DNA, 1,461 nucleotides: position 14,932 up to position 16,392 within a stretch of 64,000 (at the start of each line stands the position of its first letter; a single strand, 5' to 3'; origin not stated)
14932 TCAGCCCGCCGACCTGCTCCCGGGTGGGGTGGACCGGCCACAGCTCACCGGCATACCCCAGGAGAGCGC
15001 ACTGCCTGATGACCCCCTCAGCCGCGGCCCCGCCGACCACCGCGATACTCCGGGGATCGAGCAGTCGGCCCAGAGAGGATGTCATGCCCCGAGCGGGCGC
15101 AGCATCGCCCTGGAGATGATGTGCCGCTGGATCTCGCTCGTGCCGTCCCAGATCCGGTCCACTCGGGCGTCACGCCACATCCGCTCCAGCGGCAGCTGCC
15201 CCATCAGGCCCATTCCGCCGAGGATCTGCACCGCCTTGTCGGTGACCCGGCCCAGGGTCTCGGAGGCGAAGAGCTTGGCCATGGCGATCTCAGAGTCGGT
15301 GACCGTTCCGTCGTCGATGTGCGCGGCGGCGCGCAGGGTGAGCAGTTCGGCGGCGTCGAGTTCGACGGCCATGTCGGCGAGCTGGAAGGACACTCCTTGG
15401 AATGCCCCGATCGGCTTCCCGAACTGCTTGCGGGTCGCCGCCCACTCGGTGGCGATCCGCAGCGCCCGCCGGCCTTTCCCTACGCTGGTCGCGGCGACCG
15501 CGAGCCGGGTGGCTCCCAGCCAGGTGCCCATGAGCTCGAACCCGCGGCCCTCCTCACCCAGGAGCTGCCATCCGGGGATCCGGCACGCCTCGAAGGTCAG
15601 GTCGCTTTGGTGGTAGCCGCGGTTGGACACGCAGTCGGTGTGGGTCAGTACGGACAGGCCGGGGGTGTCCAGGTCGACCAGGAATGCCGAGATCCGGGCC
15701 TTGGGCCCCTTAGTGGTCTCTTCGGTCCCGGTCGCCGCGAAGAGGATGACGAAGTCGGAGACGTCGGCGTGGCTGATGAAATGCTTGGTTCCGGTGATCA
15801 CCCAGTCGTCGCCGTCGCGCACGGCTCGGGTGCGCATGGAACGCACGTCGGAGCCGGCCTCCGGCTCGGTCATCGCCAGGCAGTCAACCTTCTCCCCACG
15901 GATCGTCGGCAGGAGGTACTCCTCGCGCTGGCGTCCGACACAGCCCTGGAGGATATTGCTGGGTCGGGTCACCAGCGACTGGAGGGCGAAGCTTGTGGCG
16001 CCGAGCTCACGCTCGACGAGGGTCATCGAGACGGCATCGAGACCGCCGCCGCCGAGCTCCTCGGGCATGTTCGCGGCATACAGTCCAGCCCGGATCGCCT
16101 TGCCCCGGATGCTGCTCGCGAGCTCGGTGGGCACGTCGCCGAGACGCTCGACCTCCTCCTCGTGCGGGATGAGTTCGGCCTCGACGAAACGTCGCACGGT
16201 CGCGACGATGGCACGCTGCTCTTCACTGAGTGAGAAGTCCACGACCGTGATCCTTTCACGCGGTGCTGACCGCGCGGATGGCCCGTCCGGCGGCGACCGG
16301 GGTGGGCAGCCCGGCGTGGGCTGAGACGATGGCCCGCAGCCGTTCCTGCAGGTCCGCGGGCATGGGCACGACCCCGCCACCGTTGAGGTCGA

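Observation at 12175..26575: Ten-gene operon combining a 'thioesterase-interrupted beta-oxidation' with a carnitine-dehydrogenase/BKACE pair, fed by a peptide/opine-type ABC importer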

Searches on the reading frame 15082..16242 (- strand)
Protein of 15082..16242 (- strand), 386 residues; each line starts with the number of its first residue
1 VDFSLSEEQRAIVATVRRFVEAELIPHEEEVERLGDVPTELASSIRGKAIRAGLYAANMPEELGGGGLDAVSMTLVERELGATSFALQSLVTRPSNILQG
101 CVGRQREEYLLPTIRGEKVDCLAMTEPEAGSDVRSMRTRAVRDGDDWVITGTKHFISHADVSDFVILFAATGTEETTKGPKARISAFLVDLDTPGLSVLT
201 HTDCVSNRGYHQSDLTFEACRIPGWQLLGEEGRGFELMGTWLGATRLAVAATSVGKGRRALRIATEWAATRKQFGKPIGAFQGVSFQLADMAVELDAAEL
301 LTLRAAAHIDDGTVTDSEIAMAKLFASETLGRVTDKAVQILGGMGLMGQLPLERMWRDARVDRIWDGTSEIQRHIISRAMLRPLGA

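Call 4: search_protein_families(library=pfam, proteins=[window:15082-16242:-])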
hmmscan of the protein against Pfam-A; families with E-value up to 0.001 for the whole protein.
window:15082-16242:- (386 aa): 5 families
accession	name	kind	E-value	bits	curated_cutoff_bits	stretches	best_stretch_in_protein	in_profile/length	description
PF00441.29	Acyl-CoA_dh_1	-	2.3e-49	167.8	22.4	1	232-381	1-150/150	Acyl-CoA dehydrogenase, C-terminal domain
PF02770.24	Acyl-CoA_dh_M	-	2.9e-24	85.5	33.3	1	121-220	1-97/97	Acyl-CoA dehydrogenase, middle domain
PF08028.16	Acyl-CoA_dh_2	-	2.2e-21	77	22.7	1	248-366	2-130/134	Acyl-CoA dehydrogenase, C-terminal domain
PF02771.21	Acyl-CoA_dh_N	-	8.1e-18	65.3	22.9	1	6-117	1-113/113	Acyl-CoA dehydrogenase, N-terminal domain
PF21263.2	Acyl-CoA-dh_C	-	0.00086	20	27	0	271-341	14-78/96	Acyl-CoA dehydrogenase, C-terminal domain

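Call 5: search_protein_families(library=ncbifam, proteins=[window:15082-16242:-])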
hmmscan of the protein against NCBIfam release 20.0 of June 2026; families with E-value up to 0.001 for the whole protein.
window:15082-16242:- (386 aa): 22 families
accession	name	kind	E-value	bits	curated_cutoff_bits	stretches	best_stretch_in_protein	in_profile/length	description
NF042972.1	AcrlCoAredClosAcrC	equivalog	1.7e-87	293.6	640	1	1-381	1-377/378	acryloyl-CoA reductase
NF058590.1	AcCoDHFadEBacil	equivalog_domain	1.5e-66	225.2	600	1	5-382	21-412/586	acyl-CoA dehydrogenase FadE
NF045652.1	ProlPCPDhRedW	equivalog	6.6e-65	219.4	650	1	8-380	3-373/376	L-prolyl-[peptidyl-carrier protein] dehydrogenase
NF053553.1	prodigi_MBC_PigA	equivalog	4.5e-63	213.7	500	1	1-380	1-379/381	prodigiosin MBC biosynthesis dehydrogenase PigA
NF043006.1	CyhCrbnylCoADH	equivalog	2.8e-62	210.9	650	1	6-380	5-375/380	cyclohexane-1-carbonyl-CoA dehydrogenase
NF045552.1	GlutCoADH_Des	equivalog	1.2e-60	205.7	470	1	1-378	1-377/387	glutaryl-CoA dehydrogenase Acd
NF042439.1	SulpropCoADesulf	equivalog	3.8e-59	200.3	600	1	19-381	7-371/379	3-sulfinopropanoyl-CoA desulfinase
NF008997.0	PRK12341.1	equivalog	2.6e-57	194.6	537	1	1-382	1-378/382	acyl-CoA dehydrogenase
TIGR03207.1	cyc_hxne_CoA_dh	equivalog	3.2e-55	187.3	575.35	1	5-379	1-370/372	cyclohexanecarboxyl-CoA dehydrogenase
NF002885.1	PRK03354.1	equivalog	3.4e-51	174.4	540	1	1-382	1-375/378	crotonobetainyl-CoA dehydrogenase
NF052270.1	Staph_DH_FadE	equivalog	3.3e-36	124.9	600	1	96-380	116-393/400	acyl-CoA dehydrogenase FadE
TIGR03203.1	pimD_small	equivalog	1.6e-29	103.1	652.7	1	2-347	1-343/378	pimeloyl-CoA dehydrogenase small subunit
NF049984.1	Rv1679_FadE16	equivalog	2.9e-25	89.3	600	1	27-379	15-364/371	Rv1679 family acyl-CoA dehydrogenase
TIGR03204.1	pimC_large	equivalog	1.8e-24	86.3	623.85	1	5-310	4-306/395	pimeloyl-CoA dehydrogenase large subunit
NF007000.1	PRK09463.1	subfamily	2e-22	79.3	600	1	33-347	70-399/726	acyl-CoA dehydrogenase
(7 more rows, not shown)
